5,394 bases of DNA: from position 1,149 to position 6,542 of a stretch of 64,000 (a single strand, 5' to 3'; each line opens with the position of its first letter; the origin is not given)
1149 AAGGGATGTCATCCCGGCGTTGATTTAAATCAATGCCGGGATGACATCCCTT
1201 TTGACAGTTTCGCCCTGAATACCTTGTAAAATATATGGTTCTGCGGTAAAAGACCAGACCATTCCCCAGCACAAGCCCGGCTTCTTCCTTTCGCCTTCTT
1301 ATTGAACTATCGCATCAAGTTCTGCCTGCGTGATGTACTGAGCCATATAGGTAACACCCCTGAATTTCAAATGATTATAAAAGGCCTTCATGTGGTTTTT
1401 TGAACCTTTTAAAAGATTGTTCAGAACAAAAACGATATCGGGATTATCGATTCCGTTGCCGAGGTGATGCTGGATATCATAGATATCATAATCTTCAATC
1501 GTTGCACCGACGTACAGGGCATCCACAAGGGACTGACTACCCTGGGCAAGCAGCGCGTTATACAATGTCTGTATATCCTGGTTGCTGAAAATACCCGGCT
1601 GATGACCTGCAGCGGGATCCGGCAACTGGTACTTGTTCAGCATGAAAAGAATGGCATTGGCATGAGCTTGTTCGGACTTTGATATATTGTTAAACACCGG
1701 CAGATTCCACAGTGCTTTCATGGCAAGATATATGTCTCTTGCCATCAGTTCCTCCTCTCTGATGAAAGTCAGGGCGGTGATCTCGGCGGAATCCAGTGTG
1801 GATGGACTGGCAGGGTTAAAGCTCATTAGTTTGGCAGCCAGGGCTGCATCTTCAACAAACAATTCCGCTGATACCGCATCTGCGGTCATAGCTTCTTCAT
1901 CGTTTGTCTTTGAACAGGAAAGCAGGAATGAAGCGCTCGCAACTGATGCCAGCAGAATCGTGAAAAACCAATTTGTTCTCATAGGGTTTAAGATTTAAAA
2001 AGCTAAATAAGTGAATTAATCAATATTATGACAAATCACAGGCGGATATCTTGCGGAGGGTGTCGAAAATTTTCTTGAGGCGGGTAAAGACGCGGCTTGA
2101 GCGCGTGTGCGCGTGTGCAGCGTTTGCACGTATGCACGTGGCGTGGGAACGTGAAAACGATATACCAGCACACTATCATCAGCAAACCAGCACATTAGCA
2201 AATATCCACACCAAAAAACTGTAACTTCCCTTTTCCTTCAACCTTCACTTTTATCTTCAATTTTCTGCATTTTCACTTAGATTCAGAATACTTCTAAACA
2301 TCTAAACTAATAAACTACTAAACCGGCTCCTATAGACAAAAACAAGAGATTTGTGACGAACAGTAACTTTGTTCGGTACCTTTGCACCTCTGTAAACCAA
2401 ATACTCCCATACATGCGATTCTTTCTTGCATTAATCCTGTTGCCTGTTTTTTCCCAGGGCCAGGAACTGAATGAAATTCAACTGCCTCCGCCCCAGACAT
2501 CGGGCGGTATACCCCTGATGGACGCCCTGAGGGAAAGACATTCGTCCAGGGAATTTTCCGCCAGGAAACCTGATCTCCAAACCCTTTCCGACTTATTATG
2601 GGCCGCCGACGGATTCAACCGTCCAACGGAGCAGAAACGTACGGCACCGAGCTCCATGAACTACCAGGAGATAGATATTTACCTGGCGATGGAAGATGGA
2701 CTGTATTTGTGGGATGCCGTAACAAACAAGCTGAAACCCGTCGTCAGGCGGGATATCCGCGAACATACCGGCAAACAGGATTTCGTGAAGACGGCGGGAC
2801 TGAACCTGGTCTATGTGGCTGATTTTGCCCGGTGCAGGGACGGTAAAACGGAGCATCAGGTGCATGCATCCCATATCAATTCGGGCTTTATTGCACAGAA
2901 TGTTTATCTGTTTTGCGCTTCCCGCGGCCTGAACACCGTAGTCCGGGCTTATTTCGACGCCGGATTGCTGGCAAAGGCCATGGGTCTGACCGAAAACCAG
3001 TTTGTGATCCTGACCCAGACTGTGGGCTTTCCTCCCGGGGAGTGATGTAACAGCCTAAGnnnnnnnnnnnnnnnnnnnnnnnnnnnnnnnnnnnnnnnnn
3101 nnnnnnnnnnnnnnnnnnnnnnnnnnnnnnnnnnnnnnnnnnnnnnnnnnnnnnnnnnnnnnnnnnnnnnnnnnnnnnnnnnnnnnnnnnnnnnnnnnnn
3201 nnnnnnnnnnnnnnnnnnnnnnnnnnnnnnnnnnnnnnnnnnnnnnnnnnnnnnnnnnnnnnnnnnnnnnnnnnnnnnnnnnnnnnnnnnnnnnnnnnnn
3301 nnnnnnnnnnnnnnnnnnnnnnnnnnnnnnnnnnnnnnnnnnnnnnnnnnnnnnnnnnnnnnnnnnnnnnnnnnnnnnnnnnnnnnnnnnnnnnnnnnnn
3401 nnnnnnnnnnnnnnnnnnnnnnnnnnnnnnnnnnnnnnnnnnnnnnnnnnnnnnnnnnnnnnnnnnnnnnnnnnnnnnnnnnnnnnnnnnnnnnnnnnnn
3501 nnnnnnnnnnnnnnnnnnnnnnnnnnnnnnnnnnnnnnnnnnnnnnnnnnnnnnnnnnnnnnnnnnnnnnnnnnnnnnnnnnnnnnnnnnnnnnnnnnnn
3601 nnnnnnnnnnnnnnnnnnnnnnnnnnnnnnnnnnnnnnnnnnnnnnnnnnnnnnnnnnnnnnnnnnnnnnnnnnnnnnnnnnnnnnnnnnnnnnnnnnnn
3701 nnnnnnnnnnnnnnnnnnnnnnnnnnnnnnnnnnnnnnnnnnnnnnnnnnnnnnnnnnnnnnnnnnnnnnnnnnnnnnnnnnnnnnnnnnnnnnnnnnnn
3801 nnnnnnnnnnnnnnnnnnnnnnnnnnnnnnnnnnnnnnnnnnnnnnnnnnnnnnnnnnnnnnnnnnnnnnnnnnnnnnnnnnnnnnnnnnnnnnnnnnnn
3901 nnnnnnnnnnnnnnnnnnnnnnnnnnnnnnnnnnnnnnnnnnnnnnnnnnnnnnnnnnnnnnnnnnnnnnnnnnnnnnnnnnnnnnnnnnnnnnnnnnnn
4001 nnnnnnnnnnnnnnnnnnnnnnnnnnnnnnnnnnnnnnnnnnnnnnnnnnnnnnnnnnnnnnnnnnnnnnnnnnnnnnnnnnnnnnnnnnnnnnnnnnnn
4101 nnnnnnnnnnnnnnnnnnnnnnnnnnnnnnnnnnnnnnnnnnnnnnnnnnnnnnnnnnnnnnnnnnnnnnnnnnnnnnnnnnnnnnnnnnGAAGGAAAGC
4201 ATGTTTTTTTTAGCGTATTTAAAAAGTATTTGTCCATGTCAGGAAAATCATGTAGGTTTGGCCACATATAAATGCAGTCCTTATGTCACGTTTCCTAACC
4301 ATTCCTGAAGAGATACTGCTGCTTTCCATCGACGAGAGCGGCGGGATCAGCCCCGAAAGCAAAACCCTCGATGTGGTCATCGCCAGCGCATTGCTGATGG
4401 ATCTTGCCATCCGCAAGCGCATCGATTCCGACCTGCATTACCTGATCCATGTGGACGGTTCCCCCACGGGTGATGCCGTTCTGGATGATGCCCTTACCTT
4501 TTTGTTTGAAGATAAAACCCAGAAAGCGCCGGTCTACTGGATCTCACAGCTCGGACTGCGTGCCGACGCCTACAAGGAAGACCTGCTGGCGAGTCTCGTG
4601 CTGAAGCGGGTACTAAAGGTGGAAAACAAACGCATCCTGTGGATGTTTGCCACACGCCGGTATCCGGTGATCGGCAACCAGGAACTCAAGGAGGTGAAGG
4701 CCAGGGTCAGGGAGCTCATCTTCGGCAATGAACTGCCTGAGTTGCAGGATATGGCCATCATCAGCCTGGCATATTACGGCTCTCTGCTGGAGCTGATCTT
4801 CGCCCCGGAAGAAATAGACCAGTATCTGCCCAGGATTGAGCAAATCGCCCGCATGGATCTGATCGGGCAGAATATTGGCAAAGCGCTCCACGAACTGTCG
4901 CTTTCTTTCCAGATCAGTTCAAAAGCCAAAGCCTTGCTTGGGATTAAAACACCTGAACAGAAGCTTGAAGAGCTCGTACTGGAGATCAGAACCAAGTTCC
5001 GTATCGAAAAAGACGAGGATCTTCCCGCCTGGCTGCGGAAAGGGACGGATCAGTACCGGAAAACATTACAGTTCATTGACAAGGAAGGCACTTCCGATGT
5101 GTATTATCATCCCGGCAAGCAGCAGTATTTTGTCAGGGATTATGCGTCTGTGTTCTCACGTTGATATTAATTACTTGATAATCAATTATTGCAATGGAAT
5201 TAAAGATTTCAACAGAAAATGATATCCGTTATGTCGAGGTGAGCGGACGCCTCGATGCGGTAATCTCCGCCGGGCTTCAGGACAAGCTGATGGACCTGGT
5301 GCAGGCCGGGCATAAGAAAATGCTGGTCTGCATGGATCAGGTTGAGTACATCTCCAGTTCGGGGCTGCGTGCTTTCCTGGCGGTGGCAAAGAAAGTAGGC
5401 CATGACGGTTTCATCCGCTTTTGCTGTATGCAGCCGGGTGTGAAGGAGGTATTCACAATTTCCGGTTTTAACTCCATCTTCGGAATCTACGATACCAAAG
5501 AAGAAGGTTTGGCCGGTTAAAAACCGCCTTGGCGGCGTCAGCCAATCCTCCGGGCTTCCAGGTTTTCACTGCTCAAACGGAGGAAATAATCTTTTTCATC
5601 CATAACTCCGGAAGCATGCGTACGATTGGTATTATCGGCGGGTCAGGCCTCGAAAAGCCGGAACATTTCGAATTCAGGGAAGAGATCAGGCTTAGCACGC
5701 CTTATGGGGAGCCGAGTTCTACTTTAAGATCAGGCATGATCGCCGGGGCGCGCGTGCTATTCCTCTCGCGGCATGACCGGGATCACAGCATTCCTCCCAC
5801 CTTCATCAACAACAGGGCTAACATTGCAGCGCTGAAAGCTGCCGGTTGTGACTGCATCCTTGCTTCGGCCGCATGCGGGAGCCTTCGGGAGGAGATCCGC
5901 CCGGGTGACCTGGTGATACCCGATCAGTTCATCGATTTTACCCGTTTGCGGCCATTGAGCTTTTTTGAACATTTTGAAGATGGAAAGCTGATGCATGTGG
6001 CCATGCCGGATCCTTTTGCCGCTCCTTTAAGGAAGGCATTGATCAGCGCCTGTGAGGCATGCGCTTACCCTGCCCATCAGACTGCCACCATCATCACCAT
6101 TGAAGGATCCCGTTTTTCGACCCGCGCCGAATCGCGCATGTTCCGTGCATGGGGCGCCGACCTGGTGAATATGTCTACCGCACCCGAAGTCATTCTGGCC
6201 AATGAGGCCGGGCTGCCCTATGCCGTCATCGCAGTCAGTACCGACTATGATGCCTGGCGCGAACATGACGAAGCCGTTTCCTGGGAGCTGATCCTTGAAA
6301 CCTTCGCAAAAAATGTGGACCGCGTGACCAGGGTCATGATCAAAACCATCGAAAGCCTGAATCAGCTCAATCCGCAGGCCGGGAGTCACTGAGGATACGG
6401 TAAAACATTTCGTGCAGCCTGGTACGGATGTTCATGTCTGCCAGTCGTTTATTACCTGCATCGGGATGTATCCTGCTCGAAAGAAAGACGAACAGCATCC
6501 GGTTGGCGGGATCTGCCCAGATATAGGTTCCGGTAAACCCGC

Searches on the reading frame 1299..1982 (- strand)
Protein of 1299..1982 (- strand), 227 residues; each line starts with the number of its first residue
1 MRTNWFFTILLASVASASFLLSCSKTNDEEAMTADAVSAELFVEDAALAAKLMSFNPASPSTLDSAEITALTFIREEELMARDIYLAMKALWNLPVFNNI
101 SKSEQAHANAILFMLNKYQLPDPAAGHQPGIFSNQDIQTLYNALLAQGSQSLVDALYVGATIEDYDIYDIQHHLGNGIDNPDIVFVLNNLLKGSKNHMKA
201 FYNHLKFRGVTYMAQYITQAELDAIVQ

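Call 73: search_protein_families(library=pfam, proteins=[window:1299-1982:-], max_evalue=1e-8)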
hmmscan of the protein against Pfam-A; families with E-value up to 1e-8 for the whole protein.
window:1299-1982:- (227 aa): 1 family
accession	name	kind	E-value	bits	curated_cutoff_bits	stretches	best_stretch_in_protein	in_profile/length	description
PF09968.15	DUF2202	-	5.2e-49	166.6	22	1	68-227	2-160/162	Uncharacterized protein domain (DUF2202)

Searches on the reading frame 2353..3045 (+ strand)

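Call 73: search_protein_families(library=pfam, proteins=[window:2353-3045:+], max_evalue=1e-8)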
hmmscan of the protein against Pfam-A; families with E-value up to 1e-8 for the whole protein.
window:2353-3045:+ (230 aa): 1 family
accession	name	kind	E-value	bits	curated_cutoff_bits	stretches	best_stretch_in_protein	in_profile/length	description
PF00881.29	Nitroreductase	-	3.3e-24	86.4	23.5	1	59-225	1-166/167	Nitroreductase family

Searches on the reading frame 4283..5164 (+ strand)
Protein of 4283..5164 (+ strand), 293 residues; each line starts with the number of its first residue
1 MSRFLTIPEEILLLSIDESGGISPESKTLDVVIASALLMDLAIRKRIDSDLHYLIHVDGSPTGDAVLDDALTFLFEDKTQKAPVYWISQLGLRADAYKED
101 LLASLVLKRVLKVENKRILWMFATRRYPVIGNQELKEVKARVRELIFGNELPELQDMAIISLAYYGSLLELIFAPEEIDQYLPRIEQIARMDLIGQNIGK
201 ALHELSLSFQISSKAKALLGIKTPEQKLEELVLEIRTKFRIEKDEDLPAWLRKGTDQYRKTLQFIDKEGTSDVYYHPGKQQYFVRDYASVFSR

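Call 73: search_protein_families(library=pfam, proteins=[window:4283-5164:+], max_evalue=1e-8)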
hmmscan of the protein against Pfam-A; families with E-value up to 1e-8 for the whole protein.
window:4283-5164:+ (293 aa): 1 family
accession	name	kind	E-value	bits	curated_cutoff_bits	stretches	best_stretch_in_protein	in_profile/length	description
PF05719.16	GPP34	-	1.8e-33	116.7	29.1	1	7-204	1-200/201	Golgi phosphoprotein 3 (GPP34)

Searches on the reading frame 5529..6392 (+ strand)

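Call 73: search_protein_families(library=pfam, proteins=[window:5529-6392:+], max_evalue=1e-8)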
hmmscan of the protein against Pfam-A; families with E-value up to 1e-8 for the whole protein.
window:5529-6392:+ (287 aa): 1 family
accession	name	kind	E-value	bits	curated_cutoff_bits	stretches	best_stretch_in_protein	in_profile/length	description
PF01048.26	PNP_UDP_1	-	2.2e-44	152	25.1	1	32-274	1-232/233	Phosphorylase superfamily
